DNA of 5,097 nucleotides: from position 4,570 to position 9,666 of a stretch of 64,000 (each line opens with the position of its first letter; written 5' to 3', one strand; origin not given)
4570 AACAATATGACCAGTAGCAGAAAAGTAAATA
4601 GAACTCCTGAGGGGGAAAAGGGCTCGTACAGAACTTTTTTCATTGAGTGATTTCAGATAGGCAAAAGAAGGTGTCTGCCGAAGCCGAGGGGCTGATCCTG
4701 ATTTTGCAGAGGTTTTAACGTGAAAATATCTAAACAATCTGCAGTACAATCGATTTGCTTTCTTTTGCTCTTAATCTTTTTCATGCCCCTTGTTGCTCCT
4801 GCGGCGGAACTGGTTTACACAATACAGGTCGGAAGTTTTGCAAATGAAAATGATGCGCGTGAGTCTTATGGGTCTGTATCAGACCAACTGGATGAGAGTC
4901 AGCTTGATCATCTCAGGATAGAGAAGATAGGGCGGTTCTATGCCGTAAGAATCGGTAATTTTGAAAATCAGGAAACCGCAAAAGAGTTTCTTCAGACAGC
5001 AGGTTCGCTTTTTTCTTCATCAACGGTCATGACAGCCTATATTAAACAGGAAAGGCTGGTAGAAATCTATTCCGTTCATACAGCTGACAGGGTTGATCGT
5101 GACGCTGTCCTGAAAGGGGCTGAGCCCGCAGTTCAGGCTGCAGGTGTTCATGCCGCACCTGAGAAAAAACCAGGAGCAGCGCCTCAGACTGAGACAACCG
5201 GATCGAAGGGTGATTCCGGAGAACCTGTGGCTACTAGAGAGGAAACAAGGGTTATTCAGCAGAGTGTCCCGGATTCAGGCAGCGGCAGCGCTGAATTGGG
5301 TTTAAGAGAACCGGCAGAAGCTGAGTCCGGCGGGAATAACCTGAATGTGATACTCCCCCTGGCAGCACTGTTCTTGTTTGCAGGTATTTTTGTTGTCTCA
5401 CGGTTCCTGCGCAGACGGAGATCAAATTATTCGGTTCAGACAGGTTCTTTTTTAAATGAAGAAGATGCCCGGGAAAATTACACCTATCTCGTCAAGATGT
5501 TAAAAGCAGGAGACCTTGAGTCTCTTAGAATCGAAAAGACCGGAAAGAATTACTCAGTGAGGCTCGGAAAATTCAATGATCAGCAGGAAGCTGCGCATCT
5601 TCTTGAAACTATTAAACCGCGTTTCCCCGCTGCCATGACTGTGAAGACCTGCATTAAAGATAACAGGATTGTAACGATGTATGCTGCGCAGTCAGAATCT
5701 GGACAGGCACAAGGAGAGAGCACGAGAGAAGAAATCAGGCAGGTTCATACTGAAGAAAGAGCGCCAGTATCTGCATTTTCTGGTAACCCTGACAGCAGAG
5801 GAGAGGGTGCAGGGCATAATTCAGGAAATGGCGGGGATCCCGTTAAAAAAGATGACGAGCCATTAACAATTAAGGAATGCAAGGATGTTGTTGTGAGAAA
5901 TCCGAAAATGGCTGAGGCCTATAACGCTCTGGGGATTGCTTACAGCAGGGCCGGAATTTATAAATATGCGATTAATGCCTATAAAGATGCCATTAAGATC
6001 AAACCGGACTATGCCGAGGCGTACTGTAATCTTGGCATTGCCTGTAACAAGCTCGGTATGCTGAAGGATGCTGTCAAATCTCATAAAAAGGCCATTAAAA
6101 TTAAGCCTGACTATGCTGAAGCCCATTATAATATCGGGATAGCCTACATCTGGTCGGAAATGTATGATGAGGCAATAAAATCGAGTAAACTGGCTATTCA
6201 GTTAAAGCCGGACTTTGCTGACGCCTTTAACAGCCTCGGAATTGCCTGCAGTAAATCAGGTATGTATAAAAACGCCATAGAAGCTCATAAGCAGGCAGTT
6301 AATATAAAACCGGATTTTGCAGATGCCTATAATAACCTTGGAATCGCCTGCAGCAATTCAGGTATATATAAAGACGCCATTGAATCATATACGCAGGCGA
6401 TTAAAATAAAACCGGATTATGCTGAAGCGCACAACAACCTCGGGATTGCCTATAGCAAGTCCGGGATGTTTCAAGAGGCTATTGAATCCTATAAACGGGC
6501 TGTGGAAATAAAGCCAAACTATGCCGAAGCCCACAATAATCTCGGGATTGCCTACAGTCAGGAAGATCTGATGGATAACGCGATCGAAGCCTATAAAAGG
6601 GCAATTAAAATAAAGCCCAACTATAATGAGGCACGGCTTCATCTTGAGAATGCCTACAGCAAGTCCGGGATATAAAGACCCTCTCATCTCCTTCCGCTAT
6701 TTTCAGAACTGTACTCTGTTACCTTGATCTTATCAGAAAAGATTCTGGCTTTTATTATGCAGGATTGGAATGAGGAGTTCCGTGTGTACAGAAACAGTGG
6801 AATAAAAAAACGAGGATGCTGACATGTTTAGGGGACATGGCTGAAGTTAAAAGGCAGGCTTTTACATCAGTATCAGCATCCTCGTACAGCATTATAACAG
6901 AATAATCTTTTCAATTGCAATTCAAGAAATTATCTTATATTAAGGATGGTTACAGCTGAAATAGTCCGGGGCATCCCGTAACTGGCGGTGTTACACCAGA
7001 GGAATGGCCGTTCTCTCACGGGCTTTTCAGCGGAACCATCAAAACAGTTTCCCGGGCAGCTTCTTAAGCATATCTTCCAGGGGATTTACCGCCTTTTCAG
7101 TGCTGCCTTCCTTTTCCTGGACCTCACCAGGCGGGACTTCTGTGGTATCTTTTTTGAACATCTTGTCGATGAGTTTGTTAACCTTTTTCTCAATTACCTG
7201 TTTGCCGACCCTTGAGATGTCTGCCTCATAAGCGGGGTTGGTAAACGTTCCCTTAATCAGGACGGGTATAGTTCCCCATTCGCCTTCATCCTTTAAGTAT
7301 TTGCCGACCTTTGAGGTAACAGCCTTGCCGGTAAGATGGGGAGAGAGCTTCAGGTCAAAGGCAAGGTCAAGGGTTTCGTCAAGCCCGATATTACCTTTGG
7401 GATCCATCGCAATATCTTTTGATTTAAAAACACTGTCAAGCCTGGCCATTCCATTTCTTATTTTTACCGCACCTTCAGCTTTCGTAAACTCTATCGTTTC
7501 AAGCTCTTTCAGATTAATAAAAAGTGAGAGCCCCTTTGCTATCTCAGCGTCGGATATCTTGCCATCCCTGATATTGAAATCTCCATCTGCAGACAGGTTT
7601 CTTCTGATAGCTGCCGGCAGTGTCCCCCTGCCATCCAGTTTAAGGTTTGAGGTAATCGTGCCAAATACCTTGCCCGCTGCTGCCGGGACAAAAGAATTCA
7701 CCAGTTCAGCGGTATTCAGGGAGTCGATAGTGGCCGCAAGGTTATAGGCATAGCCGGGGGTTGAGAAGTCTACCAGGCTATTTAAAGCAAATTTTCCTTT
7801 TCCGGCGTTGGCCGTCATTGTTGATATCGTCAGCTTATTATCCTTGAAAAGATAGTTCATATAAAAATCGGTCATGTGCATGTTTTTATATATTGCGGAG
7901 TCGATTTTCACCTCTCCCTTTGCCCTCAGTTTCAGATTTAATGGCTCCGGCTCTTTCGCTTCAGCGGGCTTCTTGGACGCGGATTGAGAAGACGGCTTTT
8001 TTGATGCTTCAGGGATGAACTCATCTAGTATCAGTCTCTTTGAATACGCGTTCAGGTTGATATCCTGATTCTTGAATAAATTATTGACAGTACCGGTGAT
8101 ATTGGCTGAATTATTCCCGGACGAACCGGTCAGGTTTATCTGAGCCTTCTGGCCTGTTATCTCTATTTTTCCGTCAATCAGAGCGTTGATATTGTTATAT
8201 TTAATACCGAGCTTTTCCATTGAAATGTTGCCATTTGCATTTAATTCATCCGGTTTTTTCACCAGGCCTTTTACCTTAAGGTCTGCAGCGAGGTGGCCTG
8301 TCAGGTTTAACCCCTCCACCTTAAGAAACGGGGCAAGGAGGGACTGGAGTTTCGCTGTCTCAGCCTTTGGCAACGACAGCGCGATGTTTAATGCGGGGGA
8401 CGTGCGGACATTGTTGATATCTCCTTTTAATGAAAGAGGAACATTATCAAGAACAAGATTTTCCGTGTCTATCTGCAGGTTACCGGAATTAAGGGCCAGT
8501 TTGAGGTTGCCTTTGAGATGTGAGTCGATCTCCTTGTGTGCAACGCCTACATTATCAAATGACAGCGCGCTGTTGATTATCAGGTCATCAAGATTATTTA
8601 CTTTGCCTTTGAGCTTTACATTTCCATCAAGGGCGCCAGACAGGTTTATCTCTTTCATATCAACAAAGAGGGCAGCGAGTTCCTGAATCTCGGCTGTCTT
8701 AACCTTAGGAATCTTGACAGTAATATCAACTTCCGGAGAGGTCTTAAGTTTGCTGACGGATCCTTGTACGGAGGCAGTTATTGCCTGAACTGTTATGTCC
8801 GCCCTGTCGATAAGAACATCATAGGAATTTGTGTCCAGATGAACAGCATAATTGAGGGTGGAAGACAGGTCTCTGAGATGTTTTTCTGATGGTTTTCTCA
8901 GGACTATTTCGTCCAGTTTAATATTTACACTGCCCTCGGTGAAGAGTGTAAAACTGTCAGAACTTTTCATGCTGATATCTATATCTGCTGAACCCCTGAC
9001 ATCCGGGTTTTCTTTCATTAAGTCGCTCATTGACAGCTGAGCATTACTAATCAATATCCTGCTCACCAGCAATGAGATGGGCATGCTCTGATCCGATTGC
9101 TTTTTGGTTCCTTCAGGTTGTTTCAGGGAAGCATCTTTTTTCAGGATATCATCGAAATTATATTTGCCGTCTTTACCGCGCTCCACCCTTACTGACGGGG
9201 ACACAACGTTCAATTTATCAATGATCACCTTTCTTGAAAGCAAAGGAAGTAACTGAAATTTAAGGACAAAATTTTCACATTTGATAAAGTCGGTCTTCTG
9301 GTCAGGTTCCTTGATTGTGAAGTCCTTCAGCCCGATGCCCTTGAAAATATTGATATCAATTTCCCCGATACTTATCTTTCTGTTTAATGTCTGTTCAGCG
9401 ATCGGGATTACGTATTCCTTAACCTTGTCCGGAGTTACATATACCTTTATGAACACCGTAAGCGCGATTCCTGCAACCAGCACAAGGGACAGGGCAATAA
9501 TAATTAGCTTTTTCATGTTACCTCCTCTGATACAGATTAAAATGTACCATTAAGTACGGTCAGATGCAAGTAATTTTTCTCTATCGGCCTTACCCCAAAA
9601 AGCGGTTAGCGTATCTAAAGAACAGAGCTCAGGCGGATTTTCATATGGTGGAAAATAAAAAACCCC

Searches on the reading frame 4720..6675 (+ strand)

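Call 33: search_protein_families(library=pfam, proteins=[window:4720-6675:+], max_evalue=0.00001)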
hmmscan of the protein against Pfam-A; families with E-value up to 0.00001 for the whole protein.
window:4720-6675:+ (651 aa): 19 families
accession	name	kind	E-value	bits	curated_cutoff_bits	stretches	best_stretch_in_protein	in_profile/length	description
PF13414.12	TPR_11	-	2.2e-63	210.1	26.8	5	548-582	8-42/42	TPR repeat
PF00515.34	TPR_1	-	3.5e-61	201.1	27.8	4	568-601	1-34/34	Tetratricopeptide repeat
PF07719.23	TPR_2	-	7.1e-44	144.8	27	2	568-601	1-34/34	Tetratricopeptide repeat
PF13181.12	TPR_8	-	3.8e-37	123.7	25.7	2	568-601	1-34/34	Tetratricopeptide repeat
PF13431.12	TPR_17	-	6.3e-36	120.1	24.4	1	557-589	2-34/34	Tetratricopeptide repeat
PF13424.12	TPR_12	-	4.5e-32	110.5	30.1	1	533-598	2-75/77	Tetratricopeptide repeat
PF13176.12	TPR_7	-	7.1e-26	88.5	27.9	0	570-599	1-30/36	Tetratricopeptide repeat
PF13432.12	TPR_16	-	1.5e-24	86.5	32.7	2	574-635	3-64/65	Tetratricopeptide repeat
PF14559.12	TPR_19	-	3.4e-23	82.2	25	2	550-605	7-62/68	Tetratricopeptide repeat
PF05036.18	SPOR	-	2.8e-19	69.6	21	2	33-94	5-64/76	SPOR domain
PF13428.12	TPR_14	-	9.1e-18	63.4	23.5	0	569-609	2-42/44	Tetratricopeptide repeat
PF13371.12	TPR_9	-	3.8e-11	43.3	35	0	550-604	11-65/73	Tetratricopeptide repeat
PF23914.1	TPR_CcmH_CycH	-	8.1e-10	39.2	42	0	494-597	44-150/158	Cytochrome c-type biogenesis protein H TPR domain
PF13374.12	TPR_10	-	2.3e-07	31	27.5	0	572-597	6-31/42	Tetratricopeptide repeat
PF24575.1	TPR_Slam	-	5.4e-07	30.4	35.2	0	610-642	55-87/104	Surface lipoprotein assembly modifier, N-terminal TPR repeats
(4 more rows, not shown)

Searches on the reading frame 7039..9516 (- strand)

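Call 33: search_protein_families(library=pfam, proteins=[window:7039-9516:-], max_evalue=0.00001)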
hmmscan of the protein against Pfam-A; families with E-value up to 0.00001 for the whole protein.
window:7039-9516:- (825 aa): 2 families
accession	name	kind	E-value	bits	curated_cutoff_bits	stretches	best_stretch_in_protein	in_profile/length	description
PF05359.17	DUF748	-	1.5e-23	83.3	50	1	11-668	19-603/1037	Domain of Unknown Function (DUF748)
PF05170.20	AsmA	-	1.7e-21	77.1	29.8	1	2-694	2-605/607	AsmA family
